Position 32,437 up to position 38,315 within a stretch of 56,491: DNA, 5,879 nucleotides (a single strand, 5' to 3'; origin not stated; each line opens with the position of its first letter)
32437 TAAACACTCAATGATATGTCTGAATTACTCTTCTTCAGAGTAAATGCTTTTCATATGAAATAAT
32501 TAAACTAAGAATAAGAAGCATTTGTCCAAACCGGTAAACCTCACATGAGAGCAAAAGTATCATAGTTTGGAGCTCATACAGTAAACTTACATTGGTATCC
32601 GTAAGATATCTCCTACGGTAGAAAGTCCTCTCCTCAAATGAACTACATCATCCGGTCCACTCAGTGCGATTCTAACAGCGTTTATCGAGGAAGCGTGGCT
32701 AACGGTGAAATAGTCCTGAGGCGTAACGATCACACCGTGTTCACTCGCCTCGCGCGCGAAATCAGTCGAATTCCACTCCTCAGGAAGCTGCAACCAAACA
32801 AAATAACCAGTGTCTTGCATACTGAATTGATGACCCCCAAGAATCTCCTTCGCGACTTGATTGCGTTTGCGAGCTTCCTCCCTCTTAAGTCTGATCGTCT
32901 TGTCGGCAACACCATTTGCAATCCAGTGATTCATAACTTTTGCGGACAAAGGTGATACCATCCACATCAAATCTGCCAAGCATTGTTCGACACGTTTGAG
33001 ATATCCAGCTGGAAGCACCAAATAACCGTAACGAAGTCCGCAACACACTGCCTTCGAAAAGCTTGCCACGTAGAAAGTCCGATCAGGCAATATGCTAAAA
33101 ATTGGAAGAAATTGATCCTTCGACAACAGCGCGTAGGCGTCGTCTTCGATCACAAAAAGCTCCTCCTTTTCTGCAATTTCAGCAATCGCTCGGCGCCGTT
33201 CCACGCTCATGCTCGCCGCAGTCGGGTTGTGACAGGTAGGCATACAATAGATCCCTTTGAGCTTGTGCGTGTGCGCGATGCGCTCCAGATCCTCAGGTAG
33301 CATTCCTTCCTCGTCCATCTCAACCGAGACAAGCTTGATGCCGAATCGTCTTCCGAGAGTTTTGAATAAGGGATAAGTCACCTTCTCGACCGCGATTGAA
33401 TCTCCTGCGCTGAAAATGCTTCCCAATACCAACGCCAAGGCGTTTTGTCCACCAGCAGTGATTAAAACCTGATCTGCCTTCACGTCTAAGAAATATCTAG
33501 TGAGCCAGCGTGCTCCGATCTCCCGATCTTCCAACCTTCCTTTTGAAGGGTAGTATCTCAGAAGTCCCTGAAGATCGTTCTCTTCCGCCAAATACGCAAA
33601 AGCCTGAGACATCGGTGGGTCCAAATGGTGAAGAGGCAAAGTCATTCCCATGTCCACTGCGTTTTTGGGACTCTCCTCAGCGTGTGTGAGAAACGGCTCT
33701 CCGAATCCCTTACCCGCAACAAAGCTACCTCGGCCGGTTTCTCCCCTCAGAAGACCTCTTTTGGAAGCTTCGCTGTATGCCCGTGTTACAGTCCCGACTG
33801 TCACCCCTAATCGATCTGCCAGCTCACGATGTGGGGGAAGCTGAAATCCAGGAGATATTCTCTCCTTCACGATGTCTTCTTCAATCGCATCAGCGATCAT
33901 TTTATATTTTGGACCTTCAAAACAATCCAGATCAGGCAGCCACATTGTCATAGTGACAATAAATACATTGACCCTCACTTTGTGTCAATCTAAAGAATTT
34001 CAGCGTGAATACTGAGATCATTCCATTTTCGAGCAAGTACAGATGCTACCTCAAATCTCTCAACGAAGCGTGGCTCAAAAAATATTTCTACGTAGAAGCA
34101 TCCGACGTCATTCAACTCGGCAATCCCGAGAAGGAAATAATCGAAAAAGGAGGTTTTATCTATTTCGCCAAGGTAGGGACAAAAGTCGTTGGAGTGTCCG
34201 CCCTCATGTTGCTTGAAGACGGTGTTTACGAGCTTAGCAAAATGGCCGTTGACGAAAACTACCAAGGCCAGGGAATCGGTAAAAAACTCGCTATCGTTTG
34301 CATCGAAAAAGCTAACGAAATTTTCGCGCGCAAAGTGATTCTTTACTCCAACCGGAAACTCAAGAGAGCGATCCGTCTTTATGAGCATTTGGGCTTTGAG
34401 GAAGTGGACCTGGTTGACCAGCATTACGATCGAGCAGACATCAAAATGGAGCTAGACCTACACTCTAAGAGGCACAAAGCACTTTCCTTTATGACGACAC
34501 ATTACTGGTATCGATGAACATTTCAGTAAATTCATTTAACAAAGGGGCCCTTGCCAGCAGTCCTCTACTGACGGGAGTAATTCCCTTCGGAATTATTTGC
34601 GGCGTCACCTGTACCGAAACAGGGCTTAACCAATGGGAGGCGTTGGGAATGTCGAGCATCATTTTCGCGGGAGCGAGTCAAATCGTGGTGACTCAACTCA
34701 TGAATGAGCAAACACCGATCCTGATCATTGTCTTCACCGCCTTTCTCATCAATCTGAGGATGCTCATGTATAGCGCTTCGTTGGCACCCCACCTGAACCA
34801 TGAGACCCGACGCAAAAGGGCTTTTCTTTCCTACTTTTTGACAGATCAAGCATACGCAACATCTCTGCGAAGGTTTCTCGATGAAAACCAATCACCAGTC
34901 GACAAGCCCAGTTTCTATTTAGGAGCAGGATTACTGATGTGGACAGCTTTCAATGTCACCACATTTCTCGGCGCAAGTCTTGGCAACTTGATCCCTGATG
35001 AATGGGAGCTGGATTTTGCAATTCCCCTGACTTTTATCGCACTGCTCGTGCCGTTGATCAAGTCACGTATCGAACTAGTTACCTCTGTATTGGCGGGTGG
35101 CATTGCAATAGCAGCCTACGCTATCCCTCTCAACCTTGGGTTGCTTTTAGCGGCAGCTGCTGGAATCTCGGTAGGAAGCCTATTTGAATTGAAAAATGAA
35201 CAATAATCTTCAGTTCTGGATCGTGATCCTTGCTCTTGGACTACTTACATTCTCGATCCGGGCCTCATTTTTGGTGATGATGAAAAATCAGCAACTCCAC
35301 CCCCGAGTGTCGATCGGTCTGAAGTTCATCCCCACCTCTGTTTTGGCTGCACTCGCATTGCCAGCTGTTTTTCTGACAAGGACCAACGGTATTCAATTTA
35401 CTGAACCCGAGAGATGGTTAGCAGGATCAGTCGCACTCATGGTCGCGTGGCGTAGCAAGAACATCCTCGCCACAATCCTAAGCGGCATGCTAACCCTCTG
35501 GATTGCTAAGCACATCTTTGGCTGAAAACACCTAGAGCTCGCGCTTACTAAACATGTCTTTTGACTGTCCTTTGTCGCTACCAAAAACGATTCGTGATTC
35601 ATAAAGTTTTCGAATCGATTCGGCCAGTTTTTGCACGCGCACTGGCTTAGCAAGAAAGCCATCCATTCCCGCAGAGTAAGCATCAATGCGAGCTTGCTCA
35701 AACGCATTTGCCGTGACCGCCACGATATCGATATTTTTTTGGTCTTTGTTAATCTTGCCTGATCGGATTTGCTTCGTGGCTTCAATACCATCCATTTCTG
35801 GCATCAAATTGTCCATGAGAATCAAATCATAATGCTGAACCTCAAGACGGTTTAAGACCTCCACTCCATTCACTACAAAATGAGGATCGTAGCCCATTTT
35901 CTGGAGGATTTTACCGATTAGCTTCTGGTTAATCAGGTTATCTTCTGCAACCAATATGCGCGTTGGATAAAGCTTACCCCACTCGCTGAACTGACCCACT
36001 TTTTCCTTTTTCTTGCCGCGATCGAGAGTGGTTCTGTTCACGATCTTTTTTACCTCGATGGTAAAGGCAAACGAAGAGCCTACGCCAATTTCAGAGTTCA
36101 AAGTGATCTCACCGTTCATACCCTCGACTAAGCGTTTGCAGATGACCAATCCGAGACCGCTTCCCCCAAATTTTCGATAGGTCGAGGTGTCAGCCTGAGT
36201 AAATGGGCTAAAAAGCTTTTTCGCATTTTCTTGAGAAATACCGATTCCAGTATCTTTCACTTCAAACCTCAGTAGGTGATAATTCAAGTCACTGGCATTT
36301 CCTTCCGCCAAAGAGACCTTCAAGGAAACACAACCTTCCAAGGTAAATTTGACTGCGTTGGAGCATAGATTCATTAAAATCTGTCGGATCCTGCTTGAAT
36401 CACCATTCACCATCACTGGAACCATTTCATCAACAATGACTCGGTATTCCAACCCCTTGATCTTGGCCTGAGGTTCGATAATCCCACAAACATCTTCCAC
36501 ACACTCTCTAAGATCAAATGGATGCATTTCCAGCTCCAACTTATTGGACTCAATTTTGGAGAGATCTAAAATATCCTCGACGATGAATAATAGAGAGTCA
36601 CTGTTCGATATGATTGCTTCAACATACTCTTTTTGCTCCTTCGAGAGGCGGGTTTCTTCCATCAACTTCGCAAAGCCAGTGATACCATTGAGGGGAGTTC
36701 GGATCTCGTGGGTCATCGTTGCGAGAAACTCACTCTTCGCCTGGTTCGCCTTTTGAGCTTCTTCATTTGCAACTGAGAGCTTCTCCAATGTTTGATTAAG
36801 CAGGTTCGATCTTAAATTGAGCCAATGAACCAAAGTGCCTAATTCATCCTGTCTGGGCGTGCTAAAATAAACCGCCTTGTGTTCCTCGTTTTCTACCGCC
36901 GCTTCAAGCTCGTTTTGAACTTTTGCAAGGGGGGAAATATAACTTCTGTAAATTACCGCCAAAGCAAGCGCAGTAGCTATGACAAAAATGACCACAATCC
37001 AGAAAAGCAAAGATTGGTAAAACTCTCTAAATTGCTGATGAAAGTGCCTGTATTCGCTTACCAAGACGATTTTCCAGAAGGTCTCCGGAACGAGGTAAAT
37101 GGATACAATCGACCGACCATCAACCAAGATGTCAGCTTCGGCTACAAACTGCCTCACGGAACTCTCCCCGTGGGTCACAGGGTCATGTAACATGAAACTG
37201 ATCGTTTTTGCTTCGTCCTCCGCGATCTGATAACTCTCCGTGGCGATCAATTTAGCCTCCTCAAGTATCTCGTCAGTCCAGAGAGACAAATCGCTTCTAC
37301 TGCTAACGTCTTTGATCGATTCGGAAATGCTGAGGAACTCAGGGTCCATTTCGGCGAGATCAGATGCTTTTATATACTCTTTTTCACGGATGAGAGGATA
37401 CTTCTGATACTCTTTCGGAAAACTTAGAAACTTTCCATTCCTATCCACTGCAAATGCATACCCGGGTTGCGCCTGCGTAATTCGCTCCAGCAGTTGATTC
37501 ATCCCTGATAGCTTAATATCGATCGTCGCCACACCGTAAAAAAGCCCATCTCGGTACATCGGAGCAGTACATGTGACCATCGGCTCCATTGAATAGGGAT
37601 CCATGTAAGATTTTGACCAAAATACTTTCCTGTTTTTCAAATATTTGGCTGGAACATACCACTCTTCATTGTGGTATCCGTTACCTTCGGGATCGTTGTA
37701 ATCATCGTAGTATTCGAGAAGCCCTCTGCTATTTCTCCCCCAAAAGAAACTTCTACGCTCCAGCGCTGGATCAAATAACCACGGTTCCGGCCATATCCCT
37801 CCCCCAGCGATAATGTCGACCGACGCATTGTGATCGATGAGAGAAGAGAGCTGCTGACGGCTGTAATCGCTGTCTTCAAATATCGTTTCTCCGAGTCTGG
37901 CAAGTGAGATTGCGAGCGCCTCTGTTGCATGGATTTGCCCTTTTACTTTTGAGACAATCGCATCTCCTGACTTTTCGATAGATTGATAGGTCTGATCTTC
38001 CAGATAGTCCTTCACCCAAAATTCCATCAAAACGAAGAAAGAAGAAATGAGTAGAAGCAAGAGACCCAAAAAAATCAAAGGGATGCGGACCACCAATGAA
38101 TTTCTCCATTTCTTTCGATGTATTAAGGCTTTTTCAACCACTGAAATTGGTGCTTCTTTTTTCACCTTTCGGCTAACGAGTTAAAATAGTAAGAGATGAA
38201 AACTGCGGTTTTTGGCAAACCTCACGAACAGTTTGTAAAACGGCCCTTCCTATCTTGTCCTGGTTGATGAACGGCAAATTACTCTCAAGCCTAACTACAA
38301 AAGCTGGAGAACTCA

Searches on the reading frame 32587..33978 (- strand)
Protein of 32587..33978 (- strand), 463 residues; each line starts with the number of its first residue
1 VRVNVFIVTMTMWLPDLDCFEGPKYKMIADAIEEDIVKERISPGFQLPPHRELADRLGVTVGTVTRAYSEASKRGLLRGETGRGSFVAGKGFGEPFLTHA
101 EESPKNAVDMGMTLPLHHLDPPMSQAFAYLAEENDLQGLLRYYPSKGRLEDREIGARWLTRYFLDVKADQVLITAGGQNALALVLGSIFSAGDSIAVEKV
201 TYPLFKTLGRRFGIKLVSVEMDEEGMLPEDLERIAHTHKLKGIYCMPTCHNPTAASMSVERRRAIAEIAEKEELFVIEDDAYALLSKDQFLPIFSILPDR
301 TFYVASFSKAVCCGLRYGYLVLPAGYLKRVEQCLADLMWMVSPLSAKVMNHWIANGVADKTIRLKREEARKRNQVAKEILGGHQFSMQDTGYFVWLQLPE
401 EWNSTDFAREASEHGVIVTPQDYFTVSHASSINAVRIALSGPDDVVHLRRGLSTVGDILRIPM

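Call 21: search_protein_families(library=pfam, proteins=[window:32587-33978:-], max_evalue=0.00001)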
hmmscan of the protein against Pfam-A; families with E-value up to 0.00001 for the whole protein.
window:32587-33978:- (463 aa): 3 families
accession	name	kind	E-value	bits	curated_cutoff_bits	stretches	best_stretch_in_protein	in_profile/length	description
PF00155.27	Aminotran_1_2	-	2.8e-25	89.7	19.7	1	131-441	27-349/361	Aminotransferase class I and II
PF00392.27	GntR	-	2.2e-14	53.3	27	1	24-87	1-64/64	Bacterial regulatory proteins, gntR family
PF12897.13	Asp_aminotransf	-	8.7e-08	31.8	27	1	208-314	140-257/421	Aspartate amino-transferase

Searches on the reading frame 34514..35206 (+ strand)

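Call 21: search_protein_families(library=pfam, proteins=[window:34514-35206:+], max_evalue=0.00001)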
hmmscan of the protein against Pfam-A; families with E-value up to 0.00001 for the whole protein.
window:34514-35206:+ (230 aa): 1 family
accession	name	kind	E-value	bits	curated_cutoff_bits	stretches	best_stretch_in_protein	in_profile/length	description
PF03591.19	AzlC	-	6.7e-41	140.4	32.1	1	17-160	1-137/137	AzlC protein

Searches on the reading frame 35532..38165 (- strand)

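Call 21: search_protein_families(library=pfam, proteins=[window:35532-38165:-], max_evalue=0.00001)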
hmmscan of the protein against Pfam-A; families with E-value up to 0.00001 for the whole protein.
window:35532-38165:- (877 aa): 5 families
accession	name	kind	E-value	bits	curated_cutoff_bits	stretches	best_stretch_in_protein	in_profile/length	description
PF02518.31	HATPase_c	-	6.7e-26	91.3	26.4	1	588-705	1-109/111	Histidine kinase-, DNA gyrase B-, and HSP90-like ATPase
PF00072.30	Response_reg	-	6.9e-24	84.6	30.2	1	737-851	1-110/111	Response regulator receiver domain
PF00512.31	HisKA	-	3.2e-23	82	26.9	1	476-540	1-65/66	His Kinase A (phospho-acceptor) domain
PF02743.24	dCache_1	-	1.8e-12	47.8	45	1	152-259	83-184/240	Cache domain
PF22673.2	MCP-like_PDC_1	-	2.6e-12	47.6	27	1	115-223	11-112/113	Methyl-accepting chemotaxis protein-like, first PDC sensor domain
